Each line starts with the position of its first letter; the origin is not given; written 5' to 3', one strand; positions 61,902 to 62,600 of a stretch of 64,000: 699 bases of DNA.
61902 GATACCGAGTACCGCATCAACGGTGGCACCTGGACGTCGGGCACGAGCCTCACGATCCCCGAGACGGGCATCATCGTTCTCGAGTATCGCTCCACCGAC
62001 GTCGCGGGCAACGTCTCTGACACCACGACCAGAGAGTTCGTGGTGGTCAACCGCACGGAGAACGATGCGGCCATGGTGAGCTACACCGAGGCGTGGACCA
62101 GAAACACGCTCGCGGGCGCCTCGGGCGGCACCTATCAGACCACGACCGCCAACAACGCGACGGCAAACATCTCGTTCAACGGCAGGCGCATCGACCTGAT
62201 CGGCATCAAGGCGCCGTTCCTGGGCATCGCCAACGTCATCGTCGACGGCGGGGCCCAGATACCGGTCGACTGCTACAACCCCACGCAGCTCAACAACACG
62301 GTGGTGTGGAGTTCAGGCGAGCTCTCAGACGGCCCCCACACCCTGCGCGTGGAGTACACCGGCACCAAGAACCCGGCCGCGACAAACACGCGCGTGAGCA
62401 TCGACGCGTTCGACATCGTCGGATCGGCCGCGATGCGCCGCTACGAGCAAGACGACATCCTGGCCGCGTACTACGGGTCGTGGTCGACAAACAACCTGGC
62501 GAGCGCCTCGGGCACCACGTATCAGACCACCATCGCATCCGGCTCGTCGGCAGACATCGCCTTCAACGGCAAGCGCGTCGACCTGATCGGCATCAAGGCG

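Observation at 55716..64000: Giant (>2760 aa, incomplete) secreted NHL-propeller / Ig-like / CBM-like mosaic protein, the only plus-strand gene in the window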

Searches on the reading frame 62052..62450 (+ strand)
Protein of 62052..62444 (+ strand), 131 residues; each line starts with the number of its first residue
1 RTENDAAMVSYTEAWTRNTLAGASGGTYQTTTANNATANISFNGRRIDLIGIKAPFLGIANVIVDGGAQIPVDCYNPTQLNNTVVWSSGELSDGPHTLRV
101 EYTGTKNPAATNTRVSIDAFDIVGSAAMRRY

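Call 20: search_solved_structures(query=window:62052-62444:+, max_evalue=1, show_alignments=2)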
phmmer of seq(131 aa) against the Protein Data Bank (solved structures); distinct sequences matched with E-value up to 1: 1.
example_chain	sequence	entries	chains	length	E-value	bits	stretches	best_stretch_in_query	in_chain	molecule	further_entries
6q7i_B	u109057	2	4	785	0.17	15.2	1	25-111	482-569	Exo-1,4-beta-xylosidase xlnD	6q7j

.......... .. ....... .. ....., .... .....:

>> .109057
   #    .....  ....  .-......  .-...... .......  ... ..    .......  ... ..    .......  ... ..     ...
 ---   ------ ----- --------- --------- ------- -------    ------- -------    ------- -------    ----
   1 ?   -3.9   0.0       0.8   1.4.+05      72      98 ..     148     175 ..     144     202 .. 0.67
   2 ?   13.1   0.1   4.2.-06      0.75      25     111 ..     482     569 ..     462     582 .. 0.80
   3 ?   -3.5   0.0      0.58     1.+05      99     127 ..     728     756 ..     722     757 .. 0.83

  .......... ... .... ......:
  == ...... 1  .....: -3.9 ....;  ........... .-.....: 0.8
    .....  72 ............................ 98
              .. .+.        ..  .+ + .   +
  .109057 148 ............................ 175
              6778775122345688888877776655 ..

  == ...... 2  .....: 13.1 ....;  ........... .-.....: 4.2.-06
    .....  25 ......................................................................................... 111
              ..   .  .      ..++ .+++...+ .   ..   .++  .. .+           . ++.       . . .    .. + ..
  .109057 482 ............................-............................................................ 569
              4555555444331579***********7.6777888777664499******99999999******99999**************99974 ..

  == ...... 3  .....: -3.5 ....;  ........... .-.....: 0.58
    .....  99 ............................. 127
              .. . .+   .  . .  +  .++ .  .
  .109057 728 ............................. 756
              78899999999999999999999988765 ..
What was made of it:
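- On CAZy CBM6/CBM35: No PDB sequence match at E<=0.1 (call 20).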

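Call 33: predict_structure(alignment_id=A1)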
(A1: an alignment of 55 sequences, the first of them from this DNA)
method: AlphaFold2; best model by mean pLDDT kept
length: 133 residues; sequences in the alignment: 55
mean_pLDDT: 94.3   pTM: 0.87
mean pLDDT of the five models: 94.3, 93.7, 93.5, 91.2, 90.6
residues with pLDDT >= 90: 116; 70-90: 12; 50-70: 4; < 50: 1
segments of 3 or more residues with pLDDT < 50: none
pLDDT, mean of each block of 10 residues (from residue 1): 82 97 95 98 97 98 98 98 97 97 98 97 83 56
secondary structure, 60 per line:
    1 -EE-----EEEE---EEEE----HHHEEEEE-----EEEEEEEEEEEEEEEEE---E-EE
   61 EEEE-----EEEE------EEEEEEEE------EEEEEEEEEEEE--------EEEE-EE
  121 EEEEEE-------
elements in order: E9-12 E16-19 E27-31 E37-53 E59-64 E70-73 E80-87 E94-105 E114-117 E119-126
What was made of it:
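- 62052..63602 (+): Tandem array of four jelly-roll modules J3-J6, aa 2113-2629, CBM6/35-like fold. AlphaFold model of J3 has pLDDT 94.3 (call 33).
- On CAZy CBM6/CBM35: Model pLDDT 94.3 (call 33).
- Jelly-roll fold: confident model (pLDDT 94.3, call 33).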

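Call 37: fold_search(model_id=the predicted structure, library=pdb)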
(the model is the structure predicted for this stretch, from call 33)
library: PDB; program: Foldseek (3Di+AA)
matches with E <= 10: 896; with E <= 0.001: 13
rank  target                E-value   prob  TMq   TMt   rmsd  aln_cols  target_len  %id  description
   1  3nqh                  2.6e-07  1.00  0.71  0.23   3.8       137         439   18  Crystal structure of a glycosyl hydrolase (BT_2959) from BACTEROIDES THETAIOTAOMICRON VPI-5482 at 2.11 A resolution (released 2010-07-28)
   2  7ehg_C                6.7e-06  1.00  0.59  0.59   6.3       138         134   23  Crystal Structure of MiXBM (released 2022-03-30)
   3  6f2p                  9.9e-06  1.00  0.66  0.11   4.0       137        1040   19  Structure of Paenibacillus xanthan lyase to 2.6 A resolution (released 2018-12-05)
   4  7ehg_E                1.4e-05  1.00  0.58  0.57   6.9       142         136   21  Crystal Structure of MiXBM (released 2022-03-30)
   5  7ehg_F                1.7e-05  1.00  0.59  0.58   6.1       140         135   21  Crystal Structure of MiXBM (released 2022-03-30)
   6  7ehg_G                3.1e-05  1.00  0.68  0.68   3.4       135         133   20  Crystal Structure of MiXBM (released 2022-03-30)
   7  7ehg_B                5.1e-05  1.00  0.69  0.69   3.1       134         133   19  Crystal Structure of MiXBM (released 2022-03-30)
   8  7ehg_A                7.0e-05  1.00  0.68  0.68   3.2       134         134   20  Crystal Structure of MiXBM (released 2022-03-30)
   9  5zru_A                1.4e-04  1.00  0.58  0.17  11.2       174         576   16  Crystal structure of Agl-KA catalytic domain (released 2019-10-23)
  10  2wz8                  6.6e-04  1.00  0.55  0.55   5.7       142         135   16  Family 35 carbohydrate binding module from Clostridium thermocellum (released 2010-07-14)
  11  2wab_A                7.8e-04  1.00  0.57  0.26   4.3       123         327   18  Structure of an active site mutant of a family two carbohydrate esterase from Clostridium thermocellum in complex with (released 2009-03-24)
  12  2wao_A                7.8e-04  1.00  0.49  0.23   4.3       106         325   21  Structure of a family two carbohydrate esterase from Clostridium thermocellum in complex with cellohexaose (released 2009-10-06)
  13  6hfz_D                8.6e-04  1.00  0.63  0.26   4.4       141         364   16  Crystal structure of a two-domain esterase (CEX) active on acetylated mannans (released 2019-09-11)
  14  6hfz_B                1.2e-03  1.00  0.64  0.26   6.2       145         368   15  Crystal structure of a two-domain esterase (CEX) active on acetylated mannans (released 2019-09-11)
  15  6hh9_D                1.3e-03  1.00  0.52  0.21   4.0       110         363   15  Crystal structure of a two-domain esterase (CEX) active on acetylated mannans co-crystallized with mannopentaose (released 2019-09-11)
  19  2cdp_C                1.8e-03  1.00  0.50  0.52   5.5       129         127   16  Structure of a CBM6 in complex with neoagarohexaose (released 2006-02-08)
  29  2cdp_D                5.2e-03  1.00  0.49  0.50   5.3       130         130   15  Structure of a CBM6 in complex with neoagarohexaose (released 2006-02-08)
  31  2cdp_B                5.8e-03  1.00  0.54  0.56   4.3       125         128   18  Structure of a CBM6 in complex with neoagarohexaose (released 2006-02-08)
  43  2cdp_A                1.1e-02  1.00  0.56  0.54   4.6       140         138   18  Structure of a CBM6 in complex with neoagarohexaose (released 2006-02-08)
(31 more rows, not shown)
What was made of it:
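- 62052..63602 (+): Foldseek hits 3nqh 2.6e-7, MiXBM 7ehg, CBM35 2wz8, CE2 2wab, CBM6 2cdp (call 37).
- On CAZy CBM6/CBM35: Foldseek hits 2wz8 (CBM35) 6.6e-4 and 2cdp (CBM6) 1.8e-3, with TM 0.5-0.56 (call 37).
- Closest known: CBM35/CBM6 carbohydrate-binding modules and the xanthan-binding module MiXBM. Same: Foldseek E 2.6e-7 to 2e-3, TM 0.5-0.7 (call 37).
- The nearest solved folds are carbohydrate-binding modules: xanthan-binding module 7ehg, xanthan lyase CBM 6f2p, CBM35 2wz8, CBM6 2cdp, CE2 N-domain 2wab (call 37). The nearest solved folds are CBMs of polysaccharide-degrading enzymes (call 37).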

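Call 61: find_homologous_proteins(query=A1, max_evalue=0.00001)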
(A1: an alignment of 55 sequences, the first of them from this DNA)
Query A1 (55 sequences) (133 aa, profile of the alignment): 3 proteins with E <= 0.00001 among 1143 candidates.
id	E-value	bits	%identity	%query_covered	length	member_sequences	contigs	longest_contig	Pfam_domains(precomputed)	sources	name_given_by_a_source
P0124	4.7e-42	161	56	98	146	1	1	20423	-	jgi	jgi:hypothetical protein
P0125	8.6e-28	115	39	91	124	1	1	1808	-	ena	-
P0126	3.0e-24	103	32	92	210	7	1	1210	-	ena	-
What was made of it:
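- Tried and rejected: The word-indexed homologue search with the jelly-roll profile returned only three short proteins (call 61).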

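Call 67: search_protein_representatives(alignment_id=A1)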
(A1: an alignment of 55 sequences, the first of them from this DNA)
Query: 55 sequences, 130 profile positions. Proteins with E-value up to 0.001 (for the whole library): 23424; up to 1e-10: 13096; up to 1e-30: 2724. The best 150 are listed.
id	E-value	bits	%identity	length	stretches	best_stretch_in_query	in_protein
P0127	0.0e+00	1365.9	-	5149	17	1-124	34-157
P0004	0.0e+00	1299.8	-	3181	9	1-128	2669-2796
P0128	0.0e+00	1167.6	-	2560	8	1-128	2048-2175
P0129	0.0e+00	1155.4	-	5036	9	1-128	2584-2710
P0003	0.0e+00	1128.3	-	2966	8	2-127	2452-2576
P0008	0.0e+00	1047.8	-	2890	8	2-128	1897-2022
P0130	0.0e+00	998.2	-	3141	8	2-128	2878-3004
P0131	1.0e-259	863.1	-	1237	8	2-127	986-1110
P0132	1.1e-256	853.3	-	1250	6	1-126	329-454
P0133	1.6e-247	823.7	-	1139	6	2-127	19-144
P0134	1.6e-246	820.4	-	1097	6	1-127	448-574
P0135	9.3e-246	817.9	-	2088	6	2-128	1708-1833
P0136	8.1e-242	805.2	-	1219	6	1-128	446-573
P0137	1.8e-240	800.8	-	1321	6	1-128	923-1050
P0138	2.0e-234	781.2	-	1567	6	1-128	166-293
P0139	1.7e-232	775.0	-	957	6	1-127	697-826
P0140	4.3e-231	770.5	-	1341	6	1-127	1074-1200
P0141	2.2e-229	765.0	-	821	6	1-127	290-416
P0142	6.9e-227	756.9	-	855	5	1-128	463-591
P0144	3.2e-218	728.9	-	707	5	1-127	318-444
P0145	1.2e-214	717.4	-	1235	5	1-128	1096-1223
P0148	2.6e-210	703.3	-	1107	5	1-127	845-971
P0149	7.5e-209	698.6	-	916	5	1-128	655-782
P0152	1.6e-204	684.6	-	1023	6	1-127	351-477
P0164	6.4e-185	621.2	-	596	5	1-128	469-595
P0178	3.0e-171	576.9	-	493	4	1-128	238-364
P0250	4.4e-133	453.5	-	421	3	1-128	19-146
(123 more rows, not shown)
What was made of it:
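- On Proposed jelly-roll wall-retention module (the family found here): 13,096 clusters (call 67).
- Size of the jelly-roll family: 13,096 representative clusters at E<=1e-10 (call 67).
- Tried and rejected: The exhaustive search (call 67) was needed.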

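Call 68: search_protein_families(library=pfam, proteins=[P0131, P0132, P0133, P0134, P0139, P0141, P0144, P0164, P0178, P0250], max_evalue=0.0001)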
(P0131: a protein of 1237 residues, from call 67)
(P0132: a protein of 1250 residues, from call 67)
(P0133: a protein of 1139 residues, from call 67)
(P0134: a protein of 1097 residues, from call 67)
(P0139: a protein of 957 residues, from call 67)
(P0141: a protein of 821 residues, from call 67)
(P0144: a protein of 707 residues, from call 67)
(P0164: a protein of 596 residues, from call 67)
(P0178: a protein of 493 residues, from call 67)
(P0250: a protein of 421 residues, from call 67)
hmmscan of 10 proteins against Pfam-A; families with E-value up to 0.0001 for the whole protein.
P0131 (1237 aa): 3 families
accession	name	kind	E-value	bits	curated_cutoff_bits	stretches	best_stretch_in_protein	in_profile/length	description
PF17996.7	CE2_N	-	7.4e-33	113.3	27.9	0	88-159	18-86/108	Carbohydrate esterase 2 N-terminal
PF00877.26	NLPC_P60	-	7.3e-17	61.7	23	1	1130-1224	1-93/105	NlpC/P60 family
PF16355.11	DUF4982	-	7.7e-05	23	23.9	0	367-387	9-29/61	Domain of unknown function (DUF4982)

P0132 (1250 aa): 3 families
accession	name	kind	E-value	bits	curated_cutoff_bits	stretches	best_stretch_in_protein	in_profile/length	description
PF17996.7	CE2_N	-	5.3e-23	81.6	27.9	1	621-698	16-89/108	Carbohydrate esterase 2 N-terminal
PF08486.15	SpoIID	-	3.3e-21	76.2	23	1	1033-1126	4-97/97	Stage II sporulation protein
PF16640.11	Big_3_5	-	1.3e-06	29.3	35.5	0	641-701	26-81/88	Bacterial Ig-like domain (group 3)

P0133 (1139 aa): 2 families
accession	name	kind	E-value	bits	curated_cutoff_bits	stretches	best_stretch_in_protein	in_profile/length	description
PF17996.7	CE2_N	-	3.3e-19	69.4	27.9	0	1038-1111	10-80/108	Carbohydrate esterase 2 N-terminal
PF13290.12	CHB_HEX_C_1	-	2.3e-07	31.1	22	1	239-306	2-67/67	Chitobiase/beta-hexosaminidase C-terminal domain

P0134 (1097 aa): 1 family
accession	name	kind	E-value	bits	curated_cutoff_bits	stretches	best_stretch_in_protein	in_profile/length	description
PF17996.7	CE2_N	-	1.6e-15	57.5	27.9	0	478-546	16-80/108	Carbohydrate esterase 2 N-terminal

P0139 (957 aa): 1 family
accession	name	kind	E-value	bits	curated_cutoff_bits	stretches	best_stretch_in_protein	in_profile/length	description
PF17996.7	CE2_N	-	2.1e-17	63.6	27.9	0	856-909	10-63/108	Carbohydrate esterase 2 N-terminal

P0141 (821 aa): 1 family
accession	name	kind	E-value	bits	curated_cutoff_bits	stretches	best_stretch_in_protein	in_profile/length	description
PF17996.7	CE2_N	-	4e-20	72.4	27.9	0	197-257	24-80/108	Carbohydrate esterase 2 N-terminal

P0144 (707 aa): 1 family
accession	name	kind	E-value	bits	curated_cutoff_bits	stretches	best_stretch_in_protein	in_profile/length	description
PF17996.7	CE2_N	-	2.2e-15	57.1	27.9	0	479-547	16-80/108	Carbohydrate esterase 2 N-terminal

P0164 (596 aa): 1 family
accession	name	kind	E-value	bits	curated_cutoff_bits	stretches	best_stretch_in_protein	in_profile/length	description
PF17996.7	CE2_N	-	2.9e-12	47.1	27.9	0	494-567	12-81/108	Carbohydrate esterase 2 N-terminal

P0178 (493 aa): 1 family
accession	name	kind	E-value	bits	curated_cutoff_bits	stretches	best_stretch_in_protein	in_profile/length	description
PF17996.7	CE2_N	-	3e-11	43.8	27.9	0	402-466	21-81/108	Carbohydrate esterase 2 N-terminal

P0250 (421 aa): 1 family
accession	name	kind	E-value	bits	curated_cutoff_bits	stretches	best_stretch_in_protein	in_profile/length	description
PF17996.7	CE2_N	-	8e-10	39.2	27.9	0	323-391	16-80/108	Carbohydrate esterase 2 N-terminal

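Call 70: search_protein_families(library=pfam, alignment_id=A4, max_evalue=0.00001)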
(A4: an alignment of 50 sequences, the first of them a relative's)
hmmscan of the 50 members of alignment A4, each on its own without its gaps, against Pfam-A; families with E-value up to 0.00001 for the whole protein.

A. member 1, P0136 (1219 aa): 2 families
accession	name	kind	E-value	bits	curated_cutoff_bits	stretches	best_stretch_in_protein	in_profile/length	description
PF08486.15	SpoIID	-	5.3e-23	81.9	23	1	1014-1104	3-97/97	Stage II sporulation protein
PF17996.7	CE2_N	-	4.3e-21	75.4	27.9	0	208-277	16-81/108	Carbohydrate esterase 2 N-terminal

B. families by the number of members that match (of 50 scanned): 31 families (the first 25 are shown)
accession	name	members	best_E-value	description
PF17996.7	CE2_N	49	5.4e-39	Carbohydrate esterase 2 N-terminal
PF01833.30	TIG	7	5.4e-37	IPT/TIG domain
PF00877.26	NLPC_P60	7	1.8e-27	NlpC/P60 family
PF00963.24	Cohesin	7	2.8e-16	Cohesin domain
PF01520.23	Amidase_3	4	5.6e-54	N-acetylmuramoyl-L-alanine amidase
PF19906.4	CGDB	4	1.1e-11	C-glycoside deglycosidase beta subunit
PF08486.15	SpoIID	3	5.3e-23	Stage II sporulation protein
PF07676.18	PD40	3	5e-14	WD40-like Beta Propeller Repeat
PF13290.12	CHB_HEX_C_1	3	2.4e-13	Chitobiase/beta-hexosaminidase C-terminal domain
PF00082.27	Peptidase_S8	2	2.2e-60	Subtilase family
PF03734.19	YkuD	2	1.8e-21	L,D-transpeptidase catalytic domain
PF22433.2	MtxA_IG-like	2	3.8e-15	Magnetotaxis protein MtxA, Immunoglobulin-like domain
PF14347.11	DUF4399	2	5.9e-08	Domain of unknown function (DUF4399)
PF13620.12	CarboxypepD_reg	2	2.8e-06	Carboxypeptidase regulatory-like domain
PF25778.1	DUF7948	1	4e-42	Domain of unknown function (DUF7948)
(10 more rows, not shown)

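Call 72: list_cluster_members(proteins=[P0131, P0132, P0136, P0137, P0140, P0142, P0145, P0148, P0149, P0152])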
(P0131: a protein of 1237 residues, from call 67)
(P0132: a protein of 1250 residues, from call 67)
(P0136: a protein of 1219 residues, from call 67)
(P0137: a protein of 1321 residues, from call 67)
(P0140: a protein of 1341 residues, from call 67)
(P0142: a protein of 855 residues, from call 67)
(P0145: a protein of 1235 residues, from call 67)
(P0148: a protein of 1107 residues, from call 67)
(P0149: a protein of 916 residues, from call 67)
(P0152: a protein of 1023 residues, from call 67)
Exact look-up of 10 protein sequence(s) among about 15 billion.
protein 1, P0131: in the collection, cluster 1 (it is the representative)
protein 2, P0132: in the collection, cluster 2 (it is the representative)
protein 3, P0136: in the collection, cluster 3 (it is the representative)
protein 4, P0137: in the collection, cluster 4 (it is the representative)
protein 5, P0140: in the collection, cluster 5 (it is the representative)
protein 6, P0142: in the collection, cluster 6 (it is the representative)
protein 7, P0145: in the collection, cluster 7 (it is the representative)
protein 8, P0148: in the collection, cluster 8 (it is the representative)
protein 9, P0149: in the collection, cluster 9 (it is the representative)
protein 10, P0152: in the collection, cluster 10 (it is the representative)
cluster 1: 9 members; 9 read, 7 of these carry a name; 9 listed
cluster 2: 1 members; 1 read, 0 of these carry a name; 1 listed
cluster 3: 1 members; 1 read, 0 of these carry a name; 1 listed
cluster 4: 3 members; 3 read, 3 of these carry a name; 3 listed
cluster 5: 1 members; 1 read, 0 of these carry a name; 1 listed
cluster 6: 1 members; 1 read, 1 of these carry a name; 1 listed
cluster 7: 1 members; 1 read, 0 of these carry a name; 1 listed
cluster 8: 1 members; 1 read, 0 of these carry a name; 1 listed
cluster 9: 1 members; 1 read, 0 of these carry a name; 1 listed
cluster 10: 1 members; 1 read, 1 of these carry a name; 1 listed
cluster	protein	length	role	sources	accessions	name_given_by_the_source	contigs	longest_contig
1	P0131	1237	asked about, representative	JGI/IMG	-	cell wall-associated NlpC family hydrolase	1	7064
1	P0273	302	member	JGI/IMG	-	cell wall-associated NlpC family hydrolase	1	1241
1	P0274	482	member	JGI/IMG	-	cell wall-associated NlpC family hydrolase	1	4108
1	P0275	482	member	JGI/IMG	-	cell wall-associated NlpC family hydrolase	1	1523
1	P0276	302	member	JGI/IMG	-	cell wall-associated NlpC family hydrolase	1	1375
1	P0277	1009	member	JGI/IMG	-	cell wall-associated NlpC family hydrolase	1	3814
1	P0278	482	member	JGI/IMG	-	cell wall-associated NlpC family hydrolase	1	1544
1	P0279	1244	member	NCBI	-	-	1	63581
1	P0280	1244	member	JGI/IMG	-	-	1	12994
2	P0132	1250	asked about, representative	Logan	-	-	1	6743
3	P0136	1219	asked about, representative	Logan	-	-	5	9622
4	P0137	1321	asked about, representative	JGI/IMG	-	hypothetical protein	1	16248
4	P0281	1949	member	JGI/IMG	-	hypothetical protein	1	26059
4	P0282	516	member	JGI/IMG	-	hypothetical protein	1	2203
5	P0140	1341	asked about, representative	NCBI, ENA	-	-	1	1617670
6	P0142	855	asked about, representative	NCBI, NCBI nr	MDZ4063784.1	MAG: hypothetical protein U1E22_03860, partial [Coriobacteriia bacterium] | hypothetical protein [Coriobacteriia bacterium]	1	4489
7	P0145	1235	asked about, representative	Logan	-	-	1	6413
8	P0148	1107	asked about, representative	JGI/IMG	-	-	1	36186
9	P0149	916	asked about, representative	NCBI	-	-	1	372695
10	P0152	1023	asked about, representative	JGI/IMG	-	hypothetical protein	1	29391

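Call 84: search_protein_families(library=pfam, alignment_id=A5, max_evalue=0.00001)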
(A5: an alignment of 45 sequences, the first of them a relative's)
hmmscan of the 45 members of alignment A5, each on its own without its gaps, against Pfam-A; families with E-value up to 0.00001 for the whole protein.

A. member 1, P0220 (916 aa): 2 families
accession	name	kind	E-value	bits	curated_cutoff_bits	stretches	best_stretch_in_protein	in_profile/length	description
PF01520.23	Amidase_3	-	2.3e-48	165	27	1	726-903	1-173/174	N-acetylmuramoyl-L-alanine amidase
PF17996.7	CE2_N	-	5.5e-07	30.1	27.9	0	103-172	8-80/108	Carbohydrate esterase 2 N-terminal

B. families by the number of members that match (of 45 scanned): 36 families (the first 25 are shown)
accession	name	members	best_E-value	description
PF17996.7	CE2_N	44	1.1e-26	Carbohydrate esterase 2 N-terminal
PF01833.30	TIG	11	6.6e-42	IPT/TIG domain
PF00082.27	Peptidase_S8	3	1.1e-44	Subtilase family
PF00041.27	fn3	3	1e-24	Fibronectin type III domain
PF13229.12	Beta_helix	3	1.6e-09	Right handed beta helix region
PF17957.7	Big_7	2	2e-100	Bacterial Ig domain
PF13750.12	Big_3_3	2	3.9e-28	Bacterial Ig-like domain (group 3)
PF00877.26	NLPC_P60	2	2.8e-24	NlpC/P60 family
PF19077.6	Big_13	2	1.5e-21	Bacterial Ig-like domain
PF08486.15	SpoIID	2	2e-20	Stage II sporulation protein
PF00963.24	Cohesin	2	2.4e-12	Cohesin domain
PF18370.7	RGI_lyase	2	3.5e-07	Rhamnogalacturonan I lyases beta-sheet domain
PF13540.12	RCC1_2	1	6.9e-97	Regulator of chromosome condensation (RCC1) repeat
PF07632.16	Sde182_NH-like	1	2.2e-87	Cellulose-binding Sde182, nucleoside hydrolase-like domain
PF25390.1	WD40_RLD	1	3.4e-49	RCC1-like domain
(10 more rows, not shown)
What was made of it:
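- On Proposed jelly-roll wall-retention module (the family found here): Family counts sum to 24 among 105 proteins scanned, so 20-24 proteins carry PG-active domains (calls 68, 70, 84).
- Others carry S8 proteases, TIG, cohesin or CWB2 (calls 68, 70, 84). The same module family is attached to NlpC/P60, amidase_3, SpoIID and L,D-transpeptidase domains, which act on the wall itself (calls 68, 70, 84). A minority of jelly-roll proteins carry cohesin, beta-helix, RGI-lyase or CBM_4_9 domains (calls 70, 84). Peptidoglycan-active enzymes are the dominant catalytic partners of the module (calls 68, 70, 84).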
